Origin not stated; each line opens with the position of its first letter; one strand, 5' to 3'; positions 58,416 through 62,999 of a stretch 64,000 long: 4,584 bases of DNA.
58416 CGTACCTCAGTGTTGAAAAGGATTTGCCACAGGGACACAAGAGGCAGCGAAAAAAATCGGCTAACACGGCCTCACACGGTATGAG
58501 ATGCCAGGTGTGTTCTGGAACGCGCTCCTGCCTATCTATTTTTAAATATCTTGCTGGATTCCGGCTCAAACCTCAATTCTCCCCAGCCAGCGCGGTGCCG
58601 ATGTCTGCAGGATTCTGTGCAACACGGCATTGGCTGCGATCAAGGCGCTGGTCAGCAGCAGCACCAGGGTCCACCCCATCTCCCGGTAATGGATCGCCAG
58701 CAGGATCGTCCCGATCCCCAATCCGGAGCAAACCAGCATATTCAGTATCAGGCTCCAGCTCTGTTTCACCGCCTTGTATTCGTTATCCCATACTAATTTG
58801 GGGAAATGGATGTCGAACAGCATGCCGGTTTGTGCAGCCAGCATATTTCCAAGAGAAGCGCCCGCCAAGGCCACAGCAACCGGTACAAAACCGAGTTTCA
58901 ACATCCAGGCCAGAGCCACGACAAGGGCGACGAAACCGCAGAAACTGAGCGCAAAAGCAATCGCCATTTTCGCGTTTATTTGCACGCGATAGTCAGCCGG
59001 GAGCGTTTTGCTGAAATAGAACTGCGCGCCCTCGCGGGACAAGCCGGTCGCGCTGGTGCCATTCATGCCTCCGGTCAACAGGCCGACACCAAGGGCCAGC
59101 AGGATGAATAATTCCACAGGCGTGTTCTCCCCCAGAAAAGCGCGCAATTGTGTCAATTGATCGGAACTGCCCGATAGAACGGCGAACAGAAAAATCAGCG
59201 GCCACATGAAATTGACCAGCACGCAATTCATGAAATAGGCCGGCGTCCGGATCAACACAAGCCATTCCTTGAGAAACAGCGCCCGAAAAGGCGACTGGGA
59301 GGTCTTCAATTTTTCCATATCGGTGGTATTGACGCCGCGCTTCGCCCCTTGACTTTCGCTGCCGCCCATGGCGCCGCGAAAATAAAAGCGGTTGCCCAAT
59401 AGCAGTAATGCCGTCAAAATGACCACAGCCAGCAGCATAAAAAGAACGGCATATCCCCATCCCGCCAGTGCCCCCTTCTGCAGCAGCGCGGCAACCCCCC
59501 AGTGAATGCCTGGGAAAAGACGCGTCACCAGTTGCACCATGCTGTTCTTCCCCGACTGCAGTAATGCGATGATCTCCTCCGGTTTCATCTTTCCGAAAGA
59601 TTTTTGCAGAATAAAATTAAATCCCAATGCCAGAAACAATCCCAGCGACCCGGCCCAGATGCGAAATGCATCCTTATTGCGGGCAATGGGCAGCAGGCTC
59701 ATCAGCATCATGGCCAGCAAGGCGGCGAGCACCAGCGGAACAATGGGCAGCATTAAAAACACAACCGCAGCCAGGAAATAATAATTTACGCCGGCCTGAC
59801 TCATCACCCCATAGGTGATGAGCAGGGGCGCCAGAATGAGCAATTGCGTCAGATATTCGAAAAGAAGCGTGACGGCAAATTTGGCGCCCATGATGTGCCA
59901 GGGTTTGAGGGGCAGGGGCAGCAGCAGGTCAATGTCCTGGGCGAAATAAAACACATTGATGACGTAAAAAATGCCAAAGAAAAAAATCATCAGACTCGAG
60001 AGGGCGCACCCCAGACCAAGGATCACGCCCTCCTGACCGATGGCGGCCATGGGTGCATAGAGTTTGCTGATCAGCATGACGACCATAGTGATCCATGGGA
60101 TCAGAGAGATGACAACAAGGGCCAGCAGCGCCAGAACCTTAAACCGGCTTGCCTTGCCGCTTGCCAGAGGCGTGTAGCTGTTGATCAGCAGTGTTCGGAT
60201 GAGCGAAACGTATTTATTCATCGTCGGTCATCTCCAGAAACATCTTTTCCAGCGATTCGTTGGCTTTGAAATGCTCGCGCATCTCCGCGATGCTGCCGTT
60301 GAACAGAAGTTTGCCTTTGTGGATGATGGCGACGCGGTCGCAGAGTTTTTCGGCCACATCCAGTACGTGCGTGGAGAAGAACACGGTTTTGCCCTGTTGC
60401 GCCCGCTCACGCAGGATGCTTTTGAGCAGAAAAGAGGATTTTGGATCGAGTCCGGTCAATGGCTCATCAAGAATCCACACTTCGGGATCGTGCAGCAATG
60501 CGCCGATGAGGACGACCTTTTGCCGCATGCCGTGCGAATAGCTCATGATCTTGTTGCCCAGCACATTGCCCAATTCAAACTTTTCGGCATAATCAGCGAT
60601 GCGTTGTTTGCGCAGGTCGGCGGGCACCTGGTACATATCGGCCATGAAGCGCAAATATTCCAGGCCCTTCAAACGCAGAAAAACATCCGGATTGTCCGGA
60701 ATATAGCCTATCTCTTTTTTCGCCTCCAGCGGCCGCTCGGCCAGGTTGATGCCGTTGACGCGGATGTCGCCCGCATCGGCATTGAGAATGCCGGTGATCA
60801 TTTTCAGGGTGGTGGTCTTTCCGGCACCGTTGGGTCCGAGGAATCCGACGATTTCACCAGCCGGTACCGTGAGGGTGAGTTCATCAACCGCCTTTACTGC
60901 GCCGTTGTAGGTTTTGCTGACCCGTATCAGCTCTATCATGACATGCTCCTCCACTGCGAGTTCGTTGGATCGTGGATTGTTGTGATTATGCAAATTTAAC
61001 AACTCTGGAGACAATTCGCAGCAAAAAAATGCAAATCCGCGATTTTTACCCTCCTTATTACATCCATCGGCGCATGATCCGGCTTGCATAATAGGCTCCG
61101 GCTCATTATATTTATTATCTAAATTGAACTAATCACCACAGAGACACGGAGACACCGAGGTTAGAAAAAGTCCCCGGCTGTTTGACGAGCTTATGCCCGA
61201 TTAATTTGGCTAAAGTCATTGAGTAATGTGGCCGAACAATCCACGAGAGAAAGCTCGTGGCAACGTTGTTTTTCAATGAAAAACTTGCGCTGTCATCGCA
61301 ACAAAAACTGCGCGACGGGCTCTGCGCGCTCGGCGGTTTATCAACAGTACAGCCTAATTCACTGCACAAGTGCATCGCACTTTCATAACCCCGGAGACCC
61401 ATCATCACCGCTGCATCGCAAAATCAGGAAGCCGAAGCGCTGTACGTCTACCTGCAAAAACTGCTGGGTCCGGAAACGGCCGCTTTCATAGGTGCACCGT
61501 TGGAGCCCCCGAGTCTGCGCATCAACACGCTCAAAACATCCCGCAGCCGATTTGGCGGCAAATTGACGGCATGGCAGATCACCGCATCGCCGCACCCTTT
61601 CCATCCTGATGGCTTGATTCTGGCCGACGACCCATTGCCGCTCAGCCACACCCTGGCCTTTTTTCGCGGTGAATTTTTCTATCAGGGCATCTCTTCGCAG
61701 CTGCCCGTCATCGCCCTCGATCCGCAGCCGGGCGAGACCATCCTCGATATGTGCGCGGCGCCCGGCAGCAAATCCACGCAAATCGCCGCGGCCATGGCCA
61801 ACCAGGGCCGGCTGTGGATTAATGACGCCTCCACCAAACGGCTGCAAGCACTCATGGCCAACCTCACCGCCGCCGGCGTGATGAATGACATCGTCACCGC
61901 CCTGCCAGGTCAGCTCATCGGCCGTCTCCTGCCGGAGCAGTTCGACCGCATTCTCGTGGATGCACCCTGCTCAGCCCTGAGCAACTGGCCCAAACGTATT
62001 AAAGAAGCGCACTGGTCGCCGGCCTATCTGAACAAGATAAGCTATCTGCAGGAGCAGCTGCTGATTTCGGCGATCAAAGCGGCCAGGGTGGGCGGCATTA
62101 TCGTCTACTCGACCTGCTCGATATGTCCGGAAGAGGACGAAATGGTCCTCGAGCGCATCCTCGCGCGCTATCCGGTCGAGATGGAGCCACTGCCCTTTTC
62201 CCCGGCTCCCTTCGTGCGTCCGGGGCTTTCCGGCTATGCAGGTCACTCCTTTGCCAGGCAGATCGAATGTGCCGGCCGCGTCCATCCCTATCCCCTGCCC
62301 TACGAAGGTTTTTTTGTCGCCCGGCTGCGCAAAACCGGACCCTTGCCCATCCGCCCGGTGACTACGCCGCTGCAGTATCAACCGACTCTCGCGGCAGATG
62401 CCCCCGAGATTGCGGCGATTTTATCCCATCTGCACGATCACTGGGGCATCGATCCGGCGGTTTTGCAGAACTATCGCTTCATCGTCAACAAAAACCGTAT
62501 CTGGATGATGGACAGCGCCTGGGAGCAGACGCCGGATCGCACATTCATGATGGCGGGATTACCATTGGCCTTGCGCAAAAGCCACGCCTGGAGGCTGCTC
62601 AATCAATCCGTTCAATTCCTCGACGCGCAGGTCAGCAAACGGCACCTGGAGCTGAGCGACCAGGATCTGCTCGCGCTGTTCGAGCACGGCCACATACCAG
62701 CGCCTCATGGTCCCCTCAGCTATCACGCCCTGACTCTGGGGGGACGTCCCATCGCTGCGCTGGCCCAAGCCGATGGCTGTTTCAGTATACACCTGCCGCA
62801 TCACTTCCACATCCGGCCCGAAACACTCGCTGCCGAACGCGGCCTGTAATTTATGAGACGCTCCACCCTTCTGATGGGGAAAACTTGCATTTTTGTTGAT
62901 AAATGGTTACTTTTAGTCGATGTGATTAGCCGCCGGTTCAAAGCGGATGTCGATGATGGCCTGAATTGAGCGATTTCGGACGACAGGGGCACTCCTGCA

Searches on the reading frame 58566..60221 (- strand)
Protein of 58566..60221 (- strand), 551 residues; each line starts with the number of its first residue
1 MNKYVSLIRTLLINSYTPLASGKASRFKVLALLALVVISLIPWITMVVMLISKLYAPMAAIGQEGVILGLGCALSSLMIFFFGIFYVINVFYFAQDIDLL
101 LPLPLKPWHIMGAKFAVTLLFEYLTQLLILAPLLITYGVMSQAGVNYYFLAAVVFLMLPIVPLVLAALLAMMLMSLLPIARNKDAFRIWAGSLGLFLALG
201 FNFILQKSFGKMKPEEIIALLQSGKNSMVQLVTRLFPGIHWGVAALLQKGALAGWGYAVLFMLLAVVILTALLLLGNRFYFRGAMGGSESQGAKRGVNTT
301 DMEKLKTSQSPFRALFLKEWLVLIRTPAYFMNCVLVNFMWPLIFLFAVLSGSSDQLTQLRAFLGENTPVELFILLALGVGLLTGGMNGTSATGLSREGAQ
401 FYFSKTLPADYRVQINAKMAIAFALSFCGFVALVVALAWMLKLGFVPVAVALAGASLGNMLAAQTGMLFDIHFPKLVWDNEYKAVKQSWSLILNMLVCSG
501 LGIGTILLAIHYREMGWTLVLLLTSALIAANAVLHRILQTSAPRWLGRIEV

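Call 61: search_protein_families(library=pfam, proteins=[window:58566-60221:-], max_evalue=0.01)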
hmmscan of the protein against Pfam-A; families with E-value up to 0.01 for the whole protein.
window:58566-60221:- (551 aa): 1 family
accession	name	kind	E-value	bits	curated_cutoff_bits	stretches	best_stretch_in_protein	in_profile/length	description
PF16949.11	ABC_tran_2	-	2.1e-16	60.3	25.7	1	75-480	57-461/542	Putative ATP-binding cassette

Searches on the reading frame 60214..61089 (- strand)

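Call 61: search_protein_families(library=pfam, proteins=[window:60214-61089:-], max_evalue=0.01)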
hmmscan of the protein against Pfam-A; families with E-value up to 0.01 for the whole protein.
window:60214-61089:- (291 aa): 4 families
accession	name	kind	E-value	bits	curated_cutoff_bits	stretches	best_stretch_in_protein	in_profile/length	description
PF00005.33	ABC_tran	-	1.2e-29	104.1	25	1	69-211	2-136/137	ABC transporter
PF13304.12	AAA_21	-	2.8e-08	34.6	27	1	184-241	238-298/304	AAA domain, putative AbiEii toxin, Type IV TA system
PF13476.12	AAA_23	-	0.0017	19.5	27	1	79-112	20-53/201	AAA domain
PF13166.12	AAA_13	-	0.0071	15.5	36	0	203-249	528-577/713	AAA domain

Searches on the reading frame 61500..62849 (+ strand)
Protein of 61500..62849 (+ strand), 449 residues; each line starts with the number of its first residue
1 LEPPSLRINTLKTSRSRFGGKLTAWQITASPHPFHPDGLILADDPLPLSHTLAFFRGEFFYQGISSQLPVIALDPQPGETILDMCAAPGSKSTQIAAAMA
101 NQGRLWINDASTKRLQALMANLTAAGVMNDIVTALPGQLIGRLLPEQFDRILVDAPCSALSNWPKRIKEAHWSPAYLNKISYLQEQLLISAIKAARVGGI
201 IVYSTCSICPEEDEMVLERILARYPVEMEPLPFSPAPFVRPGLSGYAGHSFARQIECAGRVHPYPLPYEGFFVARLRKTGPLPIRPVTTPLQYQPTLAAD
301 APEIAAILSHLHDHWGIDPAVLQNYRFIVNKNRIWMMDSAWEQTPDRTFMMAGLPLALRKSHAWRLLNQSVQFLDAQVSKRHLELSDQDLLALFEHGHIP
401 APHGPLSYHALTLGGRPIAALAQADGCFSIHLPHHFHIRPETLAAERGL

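Call 61: search_protein_families(library=pfam, proteins=[window:61500-62849:+], max_evalue=0.01)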
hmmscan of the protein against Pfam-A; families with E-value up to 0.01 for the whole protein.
window:61500-62849:+ (449 aa): 3 families
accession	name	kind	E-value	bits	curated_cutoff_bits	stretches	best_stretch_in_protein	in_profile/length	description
PF01189.24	Methyltr_RsmB-F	-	1.1e-41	143.1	27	1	71-277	2-199/199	16S rRNA methyltransferase RsmB/F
PF22458.1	RsmF-B_ferredox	-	2.2e-07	31.3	27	1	3-42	29-68/74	Methyltr_RsmF/B-like, ferredoxin-like domain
PF17125.10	Methyltr_RsmF_N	-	0.0012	19.6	34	1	3-62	29-84/86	N-terminal domain of 16S rRNA methyltransferase RsmF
